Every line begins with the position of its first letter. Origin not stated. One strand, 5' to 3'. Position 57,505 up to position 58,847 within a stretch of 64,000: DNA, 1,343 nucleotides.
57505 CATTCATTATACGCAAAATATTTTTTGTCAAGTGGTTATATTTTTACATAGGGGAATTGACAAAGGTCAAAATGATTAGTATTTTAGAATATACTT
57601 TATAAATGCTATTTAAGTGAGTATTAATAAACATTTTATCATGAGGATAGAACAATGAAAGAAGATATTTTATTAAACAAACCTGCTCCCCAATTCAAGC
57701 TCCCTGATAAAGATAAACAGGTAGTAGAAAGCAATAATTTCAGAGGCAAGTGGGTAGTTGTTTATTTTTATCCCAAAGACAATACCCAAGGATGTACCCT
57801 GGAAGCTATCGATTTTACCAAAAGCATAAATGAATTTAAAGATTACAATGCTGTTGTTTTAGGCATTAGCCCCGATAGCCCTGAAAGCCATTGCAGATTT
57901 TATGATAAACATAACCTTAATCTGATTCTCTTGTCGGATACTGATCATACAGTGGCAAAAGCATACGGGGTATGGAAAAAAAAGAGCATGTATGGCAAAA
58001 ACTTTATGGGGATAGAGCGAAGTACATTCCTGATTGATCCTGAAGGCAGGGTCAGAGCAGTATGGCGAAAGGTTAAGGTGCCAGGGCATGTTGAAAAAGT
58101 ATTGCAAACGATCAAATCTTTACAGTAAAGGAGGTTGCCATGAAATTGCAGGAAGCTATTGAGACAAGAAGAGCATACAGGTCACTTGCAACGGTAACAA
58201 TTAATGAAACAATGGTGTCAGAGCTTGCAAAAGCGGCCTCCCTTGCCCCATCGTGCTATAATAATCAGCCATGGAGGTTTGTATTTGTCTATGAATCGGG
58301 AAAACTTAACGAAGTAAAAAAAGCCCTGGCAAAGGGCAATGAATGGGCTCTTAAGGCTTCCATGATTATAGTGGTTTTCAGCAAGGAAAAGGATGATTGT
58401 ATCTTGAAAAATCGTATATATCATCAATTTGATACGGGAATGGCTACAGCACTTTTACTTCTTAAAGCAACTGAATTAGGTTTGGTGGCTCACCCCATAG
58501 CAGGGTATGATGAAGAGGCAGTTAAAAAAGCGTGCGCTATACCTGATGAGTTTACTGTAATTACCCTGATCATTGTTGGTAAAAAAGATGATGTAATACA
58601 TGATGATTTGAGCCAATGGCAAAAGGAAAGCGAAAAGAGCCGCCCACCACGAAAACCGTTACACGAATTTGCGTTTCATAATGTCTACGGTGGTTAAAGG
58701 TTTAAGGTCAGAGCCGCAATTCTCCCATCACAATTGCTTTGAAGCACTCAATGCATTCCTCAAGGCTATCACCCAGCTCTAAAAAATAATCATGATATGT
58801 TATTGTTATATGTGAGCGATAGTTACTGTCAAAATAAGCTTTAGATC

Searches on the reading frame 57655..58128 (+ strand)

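Call 10: search_protein_families(library=pfam, proteins=[window:57655-58128:+], max_evalue=0.01)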
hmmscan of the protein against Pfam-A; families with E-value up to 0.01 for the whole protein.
window:57655-58128:+ (157 aa): 3 families
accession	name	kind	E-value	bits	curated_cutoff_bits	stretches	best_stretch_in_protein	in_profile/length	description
PF00578.27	AhpC-TSA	-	2.3e-40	137.8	26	1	8-135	2-123/124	AhpC/TSA family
PF08534.16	Redoxin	-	1.3e-17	64.4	26.6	1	8-141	3-136/148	Redoxin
PF02630.20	SCO1-SenC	-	6e-05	23.5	22.8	1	12-133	2-134/134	SCO1/SenC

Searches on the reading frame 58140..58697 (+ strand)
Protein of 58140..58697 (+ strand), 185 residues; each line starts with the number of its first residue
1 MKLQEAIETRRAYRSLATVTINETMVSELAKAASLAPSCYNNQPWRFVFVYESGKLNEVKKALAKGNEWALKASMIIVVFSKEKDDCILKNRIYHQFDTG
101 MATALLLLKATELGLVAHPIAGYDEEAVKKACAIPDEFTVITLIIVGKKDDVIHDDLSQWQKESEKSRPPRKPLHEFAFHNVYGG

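Call 10: search_protein_families(library=pfam, proteins=[window:58140-58697:+], max_evalue=0.01)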
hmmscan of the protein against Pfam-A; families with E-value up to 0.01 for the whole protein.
window:58140-58697:+ (185 aa): 2 families
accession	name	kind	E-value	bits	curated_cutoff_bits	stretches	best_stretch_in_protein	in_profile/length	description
PF00881.29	Nitroreductase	-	1.1e-17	65.1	23.5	2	63-148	80-167/167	Nitroreductase family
PF14512.11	TM1586_NiRdase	-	5.2e-08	33.2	27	1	10-52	142-186/215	Putative TM nitroreductase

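Call 75: find_homologous_proteins(query=window:58140-58697:+, max_evalue=1e-30)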
Query window:58140-58697:+ (185 aa): 5276 proteins with E <= 1e-30 among 5484 candidates; the best 120 are listed.
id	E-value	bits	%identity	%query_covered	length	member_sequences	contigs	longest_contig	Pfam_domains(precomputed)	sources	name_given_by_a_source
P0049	3.6e-107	374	91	99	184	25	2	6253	PF00881.30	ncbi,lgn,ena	ncbi:MAG: nitroreductase family protein [Spirochaetota bacterium]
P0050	4.1e-106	370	91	99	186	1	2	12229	PF00881.30,PF14512.12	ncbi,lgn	-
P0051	6.6e-106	370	90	99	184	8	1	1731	PF00881.30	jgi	-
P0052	1.1e-105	369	90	99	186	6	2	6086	PF00881.30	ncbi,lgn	ncbi:MAG: nitroreductase family protein [Spirochaetota bacterium]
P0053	1.9e-103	362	88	99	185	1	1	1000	PF00881.30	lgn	-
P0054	4.6e-101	354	86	99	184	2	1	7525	PF00881.30,PF14512.12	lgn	-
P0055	6.3e-100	350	86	99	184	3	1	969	PF00881.30,PF14512.12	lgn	-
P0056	1.2e-99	349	85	99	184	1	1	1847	PF00881.30,PF14512.12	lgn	-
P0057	3.0e-99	348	86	99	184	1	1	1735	PF00881.30,PF14512.12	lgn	-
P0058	5.3e-98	344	85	99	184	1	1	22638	PF00881.30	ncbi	ncbi:MAG: nitroreductase family protein [Spirochaetota bacterium]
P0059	1.1e-96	340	84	99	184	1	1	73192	PF00881.30,PF14512.12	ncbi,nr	ncbi:MAG: nitroreductase family protein [Spirochaetes bacterium]|nr:nitroreductase family protein [S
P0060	4.5e-92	325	79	99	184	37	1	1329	PF00881.30,PF14512.12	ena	-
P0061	9.8e-90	317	78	99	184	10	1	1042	PF00881.30,PF14512.12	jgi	-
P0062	3.4e-87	309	74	100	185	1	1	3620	PF00881.30,PF14512.12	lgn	-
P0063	8.0e-68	246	60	99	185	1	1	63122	PF00881.30,PF14512.12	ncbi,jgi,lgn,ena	-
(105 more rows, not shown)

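Call 76: find_encoding_contigs(protein=P0059, flank=8000, max_places=2)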
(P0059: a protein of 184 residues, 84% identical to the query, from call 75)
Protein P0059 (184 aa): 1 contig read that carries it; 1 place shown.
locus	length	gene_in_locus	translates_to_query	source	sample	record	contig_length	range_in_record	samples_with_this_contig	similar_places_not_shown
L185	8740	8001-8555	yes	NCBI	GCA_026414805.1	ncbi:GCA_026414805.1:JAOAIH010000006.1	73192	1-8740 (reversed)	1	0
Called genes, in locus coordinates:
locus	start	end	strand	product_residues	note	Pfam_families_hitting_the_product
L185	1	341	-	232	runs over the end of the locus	PF01551:Peptidase_M23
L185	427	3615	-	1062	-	PF07696:7TMR-DISMED2, PF07695:7TMR-DISM_7TM, PF00989:PAS, PF13188:PAS_8, PF13426:PAS_9, PF00989:PAS, PF08448:PAS_4, PF13426:PAS_9, +4 more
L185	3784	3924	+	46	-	-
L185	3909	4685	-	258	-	PF08282:Hydrolase_3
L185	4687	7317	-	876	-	PF13860:FlgD_ig (faint), PF19077:Big_13 (faint), PF13585:CHU_C (weak), PF00691:OmpA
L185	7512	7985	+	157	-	PF00578:AhpC-TSA, PF08534:Redoxin, PF02630:SCO1-SenC (weak)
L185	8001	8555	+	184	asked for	PF14512:TM1586_NiRdase (faint), PF00881:Nitroreductase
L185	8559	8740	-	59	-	?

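Call 77: find_encoding_contigs(protein=P0058, flank=8000, max_places=2)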
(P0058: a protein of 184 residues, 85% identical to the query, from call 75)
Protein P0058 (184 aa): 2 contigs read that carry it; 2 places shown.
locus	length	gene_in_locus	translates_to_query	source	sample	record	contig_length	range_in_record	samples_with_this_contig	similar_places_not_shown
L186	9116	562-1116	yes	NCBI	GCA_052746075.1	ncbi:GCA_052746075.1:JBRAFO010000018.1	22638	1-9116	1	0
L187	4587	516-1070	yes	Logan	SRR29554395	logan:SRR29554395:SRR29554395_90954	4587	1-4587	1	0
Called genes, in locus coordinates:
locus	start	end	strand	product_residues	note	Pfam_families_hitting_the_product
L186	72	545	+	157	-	PF00578:AhpC-TSA, PF08534:Redoxin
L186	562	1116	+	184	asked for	PF00881:Nitroreductase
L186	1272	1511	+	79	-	-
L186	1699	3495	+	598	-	PF00350:Dynamin_N, PF01926:MMR_HSR1, PF00009:GTP_EFTU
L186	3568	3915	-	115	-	PF13646:HEAT_2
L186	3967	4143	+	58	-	PF00501:AMP-binding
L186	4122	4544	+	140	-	PF00501:AMP-binding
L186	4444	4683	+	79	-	PF13193:AMP-binding_C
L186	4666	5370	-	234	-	PF06325:PrmA, PF05175:MTS (weak), PF13489:Methyltransf_23, PF13649:Methyltransf_25, PF13847:Methyltransf_31, PF08241:Methyltransf_11 (weak), PF08242:Methyltransf_12 (weak)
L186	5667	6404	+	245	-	PF00392:GntR, PF07840:FadR_C, PF07729:FCD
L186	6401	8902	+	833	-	PF02901:PFL-like, PF01228:Gly_radical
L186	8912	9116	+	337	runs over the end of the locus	PF13353:Fer4_12 (weak), PF13187:Fer4_9 (faint), PF00037:Fer4 (weak), PF14697:Fer4_21 (weak), PF12838:Fer4_7, PF25160:LdpA_Fe-S-bd (weak), PF04055:Radical_SAM, PF13237:Fer4_10 (weak), +3 more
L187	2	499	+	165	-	?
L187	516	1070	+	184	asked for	PF00881:Nitroreductase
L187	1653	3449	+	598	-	PF00350:Dynamin_N, PF01926:MMR_HSR1, PF00009:GTP_EFTU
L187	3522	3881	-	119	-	PF13646:HEAT_2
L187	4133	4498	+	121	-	PF00501:AMP-binding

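Call 78: find_encoding_contigs(protein=P0050, flank=8000, max_places=2)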
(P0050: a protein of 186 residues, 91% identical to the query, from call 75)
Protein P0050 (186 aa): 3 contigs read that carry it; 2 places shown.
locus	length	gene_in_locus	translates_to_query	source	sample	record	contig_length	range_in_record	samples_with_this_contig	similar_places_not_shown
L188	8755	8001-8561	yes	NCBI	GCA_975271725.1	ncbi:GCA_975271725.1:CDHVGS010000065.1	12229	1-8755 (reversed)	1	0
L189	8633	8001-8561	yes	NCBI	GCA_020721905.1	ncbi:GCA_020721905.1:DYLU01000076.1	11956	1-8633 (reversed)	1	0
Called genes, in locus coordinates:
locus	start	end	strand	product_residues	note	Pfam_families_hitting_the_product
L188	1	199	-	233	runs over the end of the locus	PF01551:Peptidase_M23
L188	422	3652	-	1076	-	PF07696:7TMR-DISMED2, PF07695:7TMR-DISM_7TM, PF00989:PAS, PF13426:PAS_9, PF08448:PAS_4, PF13426:PAS_9, PF00512:HisKA, PF02518:HATPase_c, +2 more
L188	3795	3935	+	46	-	-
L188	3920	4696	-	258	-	PF05116:S6PP (faint), PF08282:Hydrolase_3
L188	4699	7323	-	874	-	PF13860:FlgD_ig (faint), PF13585:CHU_C (weak), PF00691:OmpA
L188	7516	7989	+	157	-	PF00578:AhpC-TSA, PF08534:Redoxin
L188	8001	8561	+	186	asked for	PF00881:Nitroreductase, PF14512:TM1586_NiRdase (faint), PF00881:Nitroreductase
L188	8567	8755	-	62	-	?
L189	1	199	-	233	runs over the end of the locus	PF01551:Peptidase_M23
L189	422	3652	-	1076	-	PF07696:7TMR-DISMED2, PF07695:7TMR-DISM_7TM, PF00989:PAS, PF13426:PAS_9, PF08448:PAS_4, PF13426:PAS_9, PF00512:HisKA, PF02518:HATPase_c, +2 more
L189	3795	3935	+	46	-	-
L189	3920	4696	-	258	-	PF05116:S6PP (faint), PF08282:Hydrolase_3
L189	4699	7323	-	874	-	PF13860:FlgD_ig (faint), PF13585:CHU_C (weak), PF00691:OmpA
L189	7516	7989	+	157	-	PF00578:AhpC-TSA, PF08534:Redoxin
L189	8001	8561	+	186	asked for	PF00881:Nitroreductase, PF14512:TM1586_NiRdase (faint), PF00881:Nitroreductase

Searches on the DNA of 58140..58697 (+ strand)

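Call 81: search_rna_families(source=L186, start=1000, end=2000, threshold=gathering)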
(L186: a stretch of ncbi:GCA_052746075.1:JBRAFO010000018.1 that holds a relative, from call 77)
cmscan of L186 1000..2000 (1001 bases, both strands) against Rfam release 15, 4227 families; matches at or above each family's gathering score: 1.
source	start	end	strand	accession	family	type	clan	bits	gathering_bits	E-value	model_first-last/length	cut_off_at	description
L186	1609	1672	+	RF01734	Fluoride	Cis-reg; riboswitch;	-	54.1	34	5e-14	1-64/64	no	Fluoride riboswitch aptamer (crcB RNA motif)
